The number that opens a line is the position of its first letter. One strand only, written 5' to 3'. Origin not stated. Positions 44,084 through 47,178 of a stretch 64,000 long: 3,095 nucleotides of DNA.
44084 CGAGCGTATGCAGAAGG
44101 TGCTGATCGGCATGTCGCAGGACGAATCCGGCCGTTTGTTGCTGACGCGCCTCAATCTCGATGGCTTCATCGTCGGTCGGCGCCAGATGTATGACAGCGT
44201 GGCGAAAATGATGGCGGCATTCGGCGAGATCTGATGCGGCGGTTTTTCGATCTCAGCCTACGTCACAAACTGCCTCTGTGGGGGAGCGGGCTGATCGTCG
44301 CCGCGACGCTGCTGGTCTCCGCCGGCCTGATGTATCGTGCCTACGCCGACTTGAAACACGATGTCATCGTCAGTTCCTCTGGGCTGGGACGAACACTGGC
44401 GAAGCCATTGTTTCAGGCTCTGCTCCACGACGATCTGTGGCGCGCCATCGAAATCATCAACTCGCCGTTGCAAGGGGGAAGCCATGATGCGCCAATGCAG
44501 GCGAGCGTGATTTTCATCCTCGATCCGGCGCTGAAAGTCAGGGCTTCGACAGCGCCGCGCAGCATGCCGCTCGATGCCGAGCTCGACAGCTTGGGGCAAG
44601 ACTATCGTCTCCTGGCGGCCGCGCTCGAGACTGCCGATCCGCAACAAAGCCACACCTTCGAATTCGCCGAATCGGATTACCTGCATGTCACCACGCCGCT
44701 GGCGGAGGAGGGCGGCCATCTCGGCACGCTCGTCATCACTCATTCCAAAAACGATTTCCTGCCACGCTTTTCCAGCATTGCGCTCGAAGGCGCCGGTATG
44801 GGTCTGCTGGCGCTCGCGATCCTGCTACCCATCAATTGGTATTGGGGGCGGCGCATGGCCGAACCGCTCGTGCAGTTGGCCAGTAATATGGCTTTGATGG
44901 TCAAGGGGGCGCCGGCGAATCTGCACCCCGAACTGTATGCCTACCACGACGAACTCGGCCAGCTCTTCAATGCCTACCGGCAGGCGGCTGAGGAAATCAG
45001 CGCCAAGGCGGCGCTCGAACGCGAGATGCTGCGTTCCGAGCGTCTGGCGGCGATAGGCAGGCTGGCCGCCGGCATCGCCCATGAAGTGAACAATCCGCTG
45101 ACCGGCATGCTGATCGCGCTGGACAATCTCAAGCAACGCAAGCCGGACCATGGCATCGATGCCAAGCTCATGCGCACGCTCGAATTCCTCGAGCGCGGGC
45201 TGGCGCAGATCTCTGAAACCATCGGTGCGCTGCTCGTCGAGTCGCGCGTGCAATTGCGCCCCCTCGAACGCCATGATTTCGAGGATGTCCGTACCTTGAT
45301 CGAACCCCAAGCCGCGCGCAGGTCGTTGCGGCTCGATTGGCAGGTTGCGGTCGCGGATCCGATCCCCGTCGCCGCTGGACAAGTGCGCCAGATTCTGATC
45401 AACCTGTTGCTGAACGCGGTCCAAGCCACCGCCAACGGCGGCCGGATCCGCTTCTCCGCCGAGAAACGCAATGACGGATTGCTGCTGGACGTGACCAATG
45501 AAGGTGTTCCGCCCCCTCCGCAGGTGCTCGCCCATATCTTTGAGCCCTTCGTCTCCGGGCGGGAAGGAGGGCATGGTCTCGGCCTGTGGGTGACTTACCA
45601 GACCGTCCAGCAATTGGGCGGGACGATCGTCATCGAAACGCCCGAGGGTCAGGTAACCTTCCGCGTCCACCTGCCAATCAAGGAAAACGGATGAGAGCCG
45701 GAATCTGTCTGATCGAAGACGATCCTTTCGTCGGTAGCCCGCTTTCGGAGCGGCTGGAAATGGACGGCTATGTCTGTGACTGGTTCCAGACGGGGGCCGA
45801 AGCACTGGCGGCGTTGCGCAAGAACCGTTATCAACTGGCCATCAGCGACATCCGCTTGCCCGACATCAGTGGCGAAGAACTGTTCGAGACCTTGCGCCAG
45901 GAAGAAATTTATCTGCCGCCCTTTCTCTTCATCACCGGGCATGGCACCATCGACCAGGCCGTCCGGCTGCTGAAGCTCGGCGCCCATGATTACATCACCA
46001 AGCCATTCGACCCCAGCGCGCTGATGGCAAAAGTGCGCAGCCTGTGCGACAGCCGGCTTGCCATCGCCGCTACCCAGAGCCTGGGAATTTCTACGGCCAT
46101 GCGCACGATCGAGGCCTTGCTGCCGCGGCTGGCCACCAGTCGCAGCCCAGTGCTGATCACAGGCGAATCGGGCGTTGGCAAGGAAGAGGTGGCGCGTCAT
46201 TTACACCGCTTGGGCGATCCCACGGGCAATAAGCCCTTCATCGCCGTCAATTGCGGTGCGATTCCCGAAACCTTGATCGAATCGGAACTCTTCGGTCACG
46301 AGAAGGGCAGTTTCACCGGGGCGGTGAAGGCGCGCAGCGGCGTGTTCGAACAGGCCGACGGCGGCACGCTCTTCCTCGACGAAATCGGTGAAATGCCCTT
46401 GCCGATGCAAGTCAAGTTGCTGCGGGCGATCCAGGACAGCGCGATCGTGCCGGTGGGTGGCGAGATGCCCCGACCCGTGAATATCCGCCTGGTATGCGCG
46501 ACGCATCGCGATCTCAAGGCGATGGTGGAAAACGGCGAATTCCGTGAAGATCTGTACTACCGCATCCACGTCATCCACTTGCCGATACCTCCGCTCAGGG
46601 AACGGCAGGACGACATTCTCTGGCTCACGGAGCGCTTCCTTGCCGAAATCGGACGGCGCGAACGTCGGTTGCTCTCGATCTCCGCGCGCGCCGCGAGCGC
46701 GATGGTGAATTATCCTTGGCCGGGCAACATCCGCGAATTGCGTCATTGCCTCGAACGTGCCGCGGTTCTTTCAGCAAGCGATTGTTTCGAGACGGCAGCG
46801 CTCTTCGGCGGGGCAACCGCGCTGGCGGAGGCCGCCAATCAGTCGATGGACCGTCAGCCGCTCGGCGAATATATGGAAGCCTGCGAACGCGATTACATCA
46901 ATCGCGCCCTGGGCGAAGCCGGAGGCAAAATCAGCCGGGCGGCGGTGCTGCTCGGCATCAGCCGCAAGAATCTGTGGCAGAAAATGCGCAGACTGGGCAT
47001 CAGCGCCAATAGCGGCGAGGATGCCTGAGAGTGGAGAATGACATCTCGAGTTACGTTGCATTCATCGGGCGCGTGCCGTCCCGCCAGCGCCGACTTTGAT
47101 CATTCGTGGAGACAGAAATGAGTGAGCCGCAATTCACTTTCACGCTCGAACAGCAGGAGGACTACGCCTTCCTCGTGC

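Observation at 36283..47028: Minus-strand operon looks like an arx (anaerobic arsenite oxidase)-type cluster: TGRGWG motif, A-B-C-D order, divergent XSR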

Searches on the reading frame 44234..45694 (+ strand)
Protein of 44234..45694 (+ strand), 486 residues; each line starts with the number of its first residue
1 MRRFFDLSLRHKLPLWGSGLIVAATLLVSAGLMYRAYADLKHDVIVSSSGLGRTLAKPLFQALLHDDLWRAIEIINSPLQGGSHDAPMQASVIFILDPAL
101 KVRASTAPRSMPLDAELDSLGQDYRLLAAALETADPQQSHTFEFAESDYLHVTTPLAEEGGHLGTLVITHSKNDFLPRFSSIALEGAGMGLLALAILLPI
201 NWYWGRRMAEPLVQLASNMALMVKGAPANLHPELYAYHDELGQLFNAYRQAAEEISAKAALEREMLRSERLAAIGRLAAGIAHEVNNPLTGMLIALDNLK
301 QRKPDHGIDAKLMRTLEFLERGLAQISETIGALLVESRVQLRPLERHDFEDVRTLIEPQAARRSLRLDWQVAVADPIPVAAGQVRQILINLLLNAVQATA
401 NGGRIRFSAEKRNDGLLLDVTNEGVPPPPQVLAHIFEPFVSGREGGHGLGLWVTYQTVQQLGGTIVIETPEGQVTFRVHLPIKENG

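Call 3: search_protein_families(library=pfam, proteins=[window:44234-45694:+])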
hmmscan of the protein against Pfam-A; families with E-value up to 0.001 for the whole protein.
window:44234-45694:+ (486 aa): 4 families
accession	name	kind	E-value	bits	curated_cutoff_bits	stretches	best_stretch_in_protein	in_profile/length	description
PF02518.31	HATPase_c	-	9.4e-20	71.6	26.4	1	383-483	5-110/111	Histidine kinase-, DNA gyrase B-, and HSP90-like ATPase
PF00512.31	HisKA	-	5.2e-07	30.1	26.9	1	275-339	3-63/66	His Kinase A (phospho-acceptor) domain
PF10090.15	HPTransfase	-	4.9e-06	26.7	22.9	1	350-471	2-121/123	Histidine phosphotransferase C-terminal domain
PF14501.12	HATPase_c_5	-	0.0008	19.7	22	0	385-481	7-102/102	GHKL domain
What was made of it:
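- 44234..45694 (+): arxS: sensor histidine kinase, 486 aa. HisKA and HATPase_c (call 3).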

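Call 4: search_protein_families(library=ncbifam, proteins=[window:44234-45694:+])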
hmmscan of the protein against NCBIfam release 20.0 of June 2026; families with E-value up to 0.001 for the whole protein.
window:44234-45694:+ (486 aa): 70 families (the best 25 are shown)
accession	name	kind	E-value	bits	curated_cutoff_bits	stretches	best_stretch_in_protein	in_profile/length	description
NF008468.0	PRK11360.1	equivalog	1.5e-37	129.3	646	1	253-485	375-611/616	two-component system sensor histidine kinase AtoS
NF007688.0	PRK10364.1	equivalog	1.9e-34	119.2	479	1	257-483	223-452/460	two-component system sensor histidine kinase ZraS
NF052574.1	HisKinEspCMyxo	equivalog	1.2e-25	89.8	1200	1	254-481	397-636/785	serine histidine kinase EspC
NF047497.1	HK_LIC_12097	equivalog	4.4e-24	84.9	500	1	252-482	128-366/367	LIC_12097 family sensor histidine kinase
NF010411.0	PRK13837.1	equivalog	5.6e-24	84.2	647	1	254-484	430-677/828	two-component system VirA-like sensor kinase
NF053867.1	SprKinKinDBac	equivalog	5.7e-24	84.4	775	1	259-484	271-499/500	sporulation kinase KinD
NF046020.1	HisKinCckABruc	equivalog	9.2e-23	80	1000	1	254-481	460-706/868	cell cycle histidine kinase CckA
NF038348.1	T2SS_HK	subfamily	7.9e-21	74.1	450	2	379-483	467-574/574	histidine kinase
TIGR02916.1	PEP_his_kin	equivalog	7.1e-20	71.1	300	1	244-481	446-679/679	XrtA/PEP-CTERM system histidine kinase PrsK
NF052573.1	HisKinEspAMyxo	equivalog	7.6e-19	67.2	1400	1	255-482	365-611/755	serine histidine kinase EspA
NF046026.1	HisKinCckACaul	equivalog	9.2e-19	67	1000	1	254-484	282-534/678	cell cycle histidine kinase CckA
NF011874.0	PRK15347.1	equivalog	1.7e-18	66.1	852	1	147-484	262-616/921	two component system sensor kinase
NF008293.1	PRK11073.1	equivalog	8.8e-17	61.4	240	1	256-483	112-348/349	nitrogen regulation protein NR(II)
NF008312.0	PRK11100.1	equivalog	1.8e-16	60.1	356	1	146-482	144-474/477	two-component system sensor histidine kinase CreC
NF046044.1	PnpS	equivalog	2.9e-16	59.5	400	1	349-481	251-390/390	two-component system histidine kinase PnpS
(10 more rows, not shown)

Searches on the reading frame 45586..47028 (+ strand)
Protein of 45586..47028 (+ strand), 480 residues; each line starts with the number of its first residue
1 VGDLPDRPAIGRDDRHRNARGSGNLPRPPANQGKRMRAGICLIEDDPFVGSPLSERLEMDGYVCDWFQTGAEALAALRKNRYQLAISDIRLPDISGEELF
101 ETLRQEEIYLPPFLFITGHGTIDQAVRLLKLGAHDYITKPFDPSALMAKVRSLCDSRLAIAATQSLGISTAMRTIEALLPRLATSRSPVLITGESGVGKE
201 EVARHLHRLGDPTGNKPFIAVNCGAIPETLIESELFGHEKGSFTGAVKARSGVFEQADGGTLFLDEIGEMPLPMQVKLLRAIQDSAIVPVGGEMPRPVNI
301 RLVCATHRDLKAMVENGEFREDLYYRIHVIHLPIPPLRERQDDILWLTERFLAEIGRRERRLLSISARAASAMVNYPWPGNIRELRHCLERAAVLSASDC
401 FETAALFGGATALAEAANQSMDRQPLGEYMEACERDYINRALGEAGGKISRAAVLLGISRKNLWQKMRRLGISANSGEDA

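Call 3: search_protein_families(library=pfam, proteins=[window:45586-47028:+])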
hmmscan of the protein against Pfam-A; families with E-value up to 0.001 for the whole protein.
window:45586-47028:+ (480 aa): 6 families
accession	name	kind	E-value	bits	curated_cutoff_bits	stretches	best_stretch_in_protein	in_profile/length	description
PF00158.32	Sigma54_activat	-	9.8e-67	224.3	20.2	1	168-332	4-167/168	Sigma-54 interaction domain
PF00072.30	Response_reg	-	4.5e-26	91.6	30.2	1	40-151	1-111/111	Response regulator receiver domain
PF14532.12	Sigma54_activ_2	-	8.7e-22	78.3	25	1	166-337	1-138/138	Sigma-54 interaction domain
PF25601.1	AAA_lid_14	-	2.4e-18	66.2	27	1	338-407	1-71/87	AAA+ ATPase lid domain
PF02954.25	HTH_8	-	6.7e-11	42.2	22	1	431-469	3-41/42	Bacterial regulatory protein, Fis family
PF07728.20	AAA_5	-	1.4e-05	25.6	22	1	188-304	1-119/139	AAA domain (dynein-related subfamily)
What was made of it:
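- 45691..47028 (+): arxR: sigma-54-dependent response regulator, 445 aa. Response_reg, Sigma54_activat and HTH_8 (call 3).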

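Call 4: search_protein_families(library=ncbifam, proteins=[window:45586-47028:+])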
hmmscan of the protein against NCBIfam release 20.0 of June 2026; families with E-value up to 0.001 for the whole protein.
window:45586-47028:+ (480 aa): 100 families (the best 25 are shown)
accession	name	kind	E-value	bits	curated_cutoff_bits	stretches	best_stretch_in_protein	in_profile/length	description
TIGR01818.1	ntrC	equivalog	6e-106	355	558.6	1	41-442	2-411/463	nitrogen regulation protein NR(I)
NF008469.0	PRK11361.1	equivalog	3.4e-102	342.5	714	1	40-473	7-457/461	acetoacetate metabolism transcriptional regulator AtoC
TIGR02915.1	PEP_resp_reg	equivalog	4.3e-99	332.4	502.6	1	42-472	3-444/445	PEP-CTERM-box response regulator transcription factor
TIGR01817.1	nifA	equivalog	1.3e-96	324.5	528.85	1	156-402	189-434/534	nif-specific transcriptional activator NifA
NF041552.1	TF_PrdR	equivalog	3.5e-95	319.5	795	1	164-468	268-574/577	sigma-54 dependent transcriptional regulator PrdR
NF011695.0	PRK15115.1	equivalog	7.9e-94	314.9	763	1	35-476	4-442/445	two-component system response regulator GlrR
NF003451.0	PRK05022.1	equivalog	1.9e-93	313.9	476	1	161-473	188-511/512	nitric oxide reductase transcriptional regulator NorR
NF008176.1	PRK10923.1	equivalog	1.9e-91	307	620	1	39-399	4-374/469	nitrogen regulation protein NR(I)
NF050807.1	TransRegFlbDCaul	equivalog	5.2e-91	305.8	750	1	71-469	34-437/454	sigma-54-dependent transcriptional regulator FlbD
NF041946.1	LuxO_transreg_Vib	equivalog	5.6e-90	302.3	800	1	68-400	27-370/463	quorum-sensing sigma-54 dependent transcriptional regulator LuxO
NF038308.1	RNA_repair_RtcR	equivalog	1e-89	301.8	650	1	169-466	186-512/530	RNA repair transcriptional activator RtcR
NF051870.1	NAssimRespRegNtrX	equivalog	3.8e-88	296.4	600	1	40-472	4-452/452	nitrogen assimilation response regulator NtrX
NF007689.0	PRK10365.1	equivalog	3.9e-88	296.2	760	1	43-469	11-441/441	sigma-54-dependent response regulator transcription factor ZraR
TIGR02329.1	propionate_PrpR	equivalog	1.1e-84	284.9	499.2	1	163-468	212-525/526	propionate catabolism operon regulatory protein PrpR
NF049963.1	RespRegFlgRCampy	domain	2.4e-84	283.7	750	1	58-469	22-426/429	fla regulon two-component system response regulator FlgR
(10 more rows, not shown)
